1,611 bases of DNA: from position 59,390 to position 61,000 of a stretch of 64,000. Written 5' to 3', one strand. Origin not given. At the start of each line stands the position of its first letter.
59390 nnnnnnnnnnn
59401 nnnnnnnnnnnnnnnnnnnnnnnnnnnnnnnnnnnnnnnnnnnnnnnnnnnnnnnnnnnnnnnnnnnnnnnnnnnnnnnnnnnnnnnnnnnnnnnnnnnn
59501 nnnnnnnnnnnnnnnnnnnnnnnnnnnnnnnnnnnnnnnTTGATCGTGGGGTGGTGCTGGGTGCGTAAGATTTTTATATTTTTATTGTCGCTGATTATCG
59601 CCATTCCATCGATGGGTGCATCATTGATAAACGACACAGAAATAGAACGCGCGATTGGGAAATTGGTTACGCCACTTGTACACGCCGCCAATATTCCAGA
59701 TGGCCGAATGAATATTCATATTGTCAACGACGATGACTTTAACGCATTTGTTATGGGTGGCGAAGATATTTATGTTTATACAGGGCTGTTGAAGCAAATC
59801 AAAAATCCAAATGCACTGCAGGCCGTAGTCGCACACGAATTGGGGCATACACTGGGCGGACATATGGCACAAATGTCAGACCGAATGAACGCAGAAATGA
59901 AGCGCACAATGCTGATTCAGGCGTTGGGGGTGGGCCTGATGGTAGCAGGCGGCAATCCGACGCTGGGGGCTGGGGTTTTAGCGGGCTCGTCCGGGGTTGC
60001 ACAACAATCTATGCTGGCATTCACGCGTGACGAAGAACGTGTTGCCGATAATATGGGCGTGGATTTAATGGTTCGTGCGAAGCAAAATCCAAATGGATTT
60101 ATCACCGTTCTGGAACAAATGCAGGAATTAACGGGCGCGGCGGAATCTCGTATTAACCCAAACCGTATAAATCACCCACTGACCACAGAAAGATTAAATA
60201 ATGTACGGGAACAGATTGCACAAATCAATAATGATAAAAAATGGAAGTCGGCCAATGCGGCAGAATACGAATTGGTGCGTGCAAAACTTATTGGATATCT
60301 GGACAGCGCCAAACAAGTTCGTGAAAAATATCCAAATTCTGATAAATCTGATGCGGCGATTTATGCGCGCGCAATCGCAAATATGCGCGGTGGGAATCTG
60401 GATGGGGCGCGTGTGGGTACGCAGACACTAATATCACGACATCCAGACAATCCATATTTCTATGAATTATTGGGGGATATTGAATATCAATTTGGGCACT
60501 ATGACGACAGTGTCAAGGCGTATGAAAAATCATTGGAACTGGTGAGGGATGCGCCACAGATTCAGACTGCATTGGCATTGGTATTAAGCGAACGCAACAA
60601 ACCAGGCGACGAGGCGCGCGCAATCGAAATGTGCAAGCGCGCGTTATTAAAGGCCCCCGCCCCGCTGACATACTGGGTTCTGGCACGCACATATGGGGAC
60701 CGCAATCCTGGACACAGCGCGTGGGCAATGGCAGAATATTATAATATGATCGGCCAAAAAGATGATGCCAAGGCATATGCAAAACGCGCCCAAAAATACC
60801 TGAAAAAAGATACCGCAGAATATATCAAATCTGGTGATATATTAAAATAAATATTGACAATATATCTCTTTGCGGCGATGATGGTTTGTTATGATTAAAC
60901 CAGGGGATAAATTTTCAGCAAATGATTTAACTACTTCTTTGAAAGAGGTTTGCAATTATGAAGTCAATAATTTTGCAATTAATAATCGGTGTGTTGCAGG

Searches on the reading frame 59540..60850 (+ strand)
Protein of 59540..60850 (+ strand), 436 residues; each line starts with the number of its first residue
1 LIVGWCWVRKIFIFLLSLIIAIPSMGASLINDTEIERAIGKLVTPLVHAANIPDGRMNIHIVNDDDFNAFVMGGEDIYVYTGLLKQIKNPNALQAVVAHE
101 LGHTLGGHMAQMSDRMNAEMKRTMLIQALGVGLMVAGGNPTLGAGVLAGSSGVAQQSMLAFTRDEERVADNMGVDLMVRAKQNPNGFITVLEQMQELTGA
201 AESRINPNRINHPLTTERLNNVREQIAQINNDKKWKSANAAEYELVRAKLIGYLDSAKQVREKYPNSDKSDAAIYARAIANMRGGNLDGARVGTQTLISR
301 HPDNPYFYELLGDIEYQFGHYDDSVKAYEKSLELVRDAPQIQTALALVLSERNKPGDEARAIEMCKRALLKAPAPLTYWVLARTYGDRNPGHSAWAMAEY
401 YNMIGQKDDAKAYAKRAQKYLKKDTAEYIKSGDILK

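Call 41: search_protein_families(library=pfam, proteins=[window:59540-60850:+], max_evalue=0.01)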
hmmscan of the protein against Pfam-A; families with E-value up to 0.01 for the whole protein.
window:59540-60850:+ (436 aa): 12 families
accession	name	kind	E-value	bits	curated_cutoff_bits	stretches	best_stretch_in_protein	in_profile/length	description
PF01435.24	Peptidase_M48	-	2e-25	90.1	20.3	1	39-224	7-184/186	Peptidase family M48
PF13428.12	TPR_14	-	9.7e-09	35.5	23.5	0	309-346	5-42/44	Tetratricopeptide repeat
PF13432.12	TPR_16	-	1.3e-07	32.3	32.7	2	275-339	1-65/65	Tetratricopeptide repeat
PF23914.1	TPR_CcmH_CycH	-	2.5e-07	31.1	42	1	293-381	38-126/158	Cytochrome c-type biogenesis protein H TPR domain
PF13424.12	TPR_12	-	1.5e-06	28.7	30.1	0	306-336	46-76/77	Tetratricopeptide repeat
PF07719.23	TPR_2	-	8.7e-06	25.9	27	1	306-335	2-31/34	Tetratricopeptide repeat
PF14559.12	TPR_19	-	1.3e-05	25.9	25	0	288-346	8-66/68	Tetratricopeptide repeat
PF13174.12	TPR_6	-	1.5e-05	25.8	26.3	0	273-303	2-32/33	Tetratricopeptide repeat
PF13414.12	TPR_11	-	1.5e-05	25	26.8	1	312-349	1-38/42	TPR repeat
PF13431.12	TPR_17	-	9.3e-05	22.8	24.4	0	295-324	3-32/34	Tetratricopeptide repeat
PF13181.12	TPR_8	-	0.0023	18.4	25.7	0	307-334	3-30/34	Tetratricopeptide repeat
PF20308.4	TPR-S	-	0.0083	17.1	27.6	0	321-421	2-83/102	Tetratricopeptide Repeats-Sensor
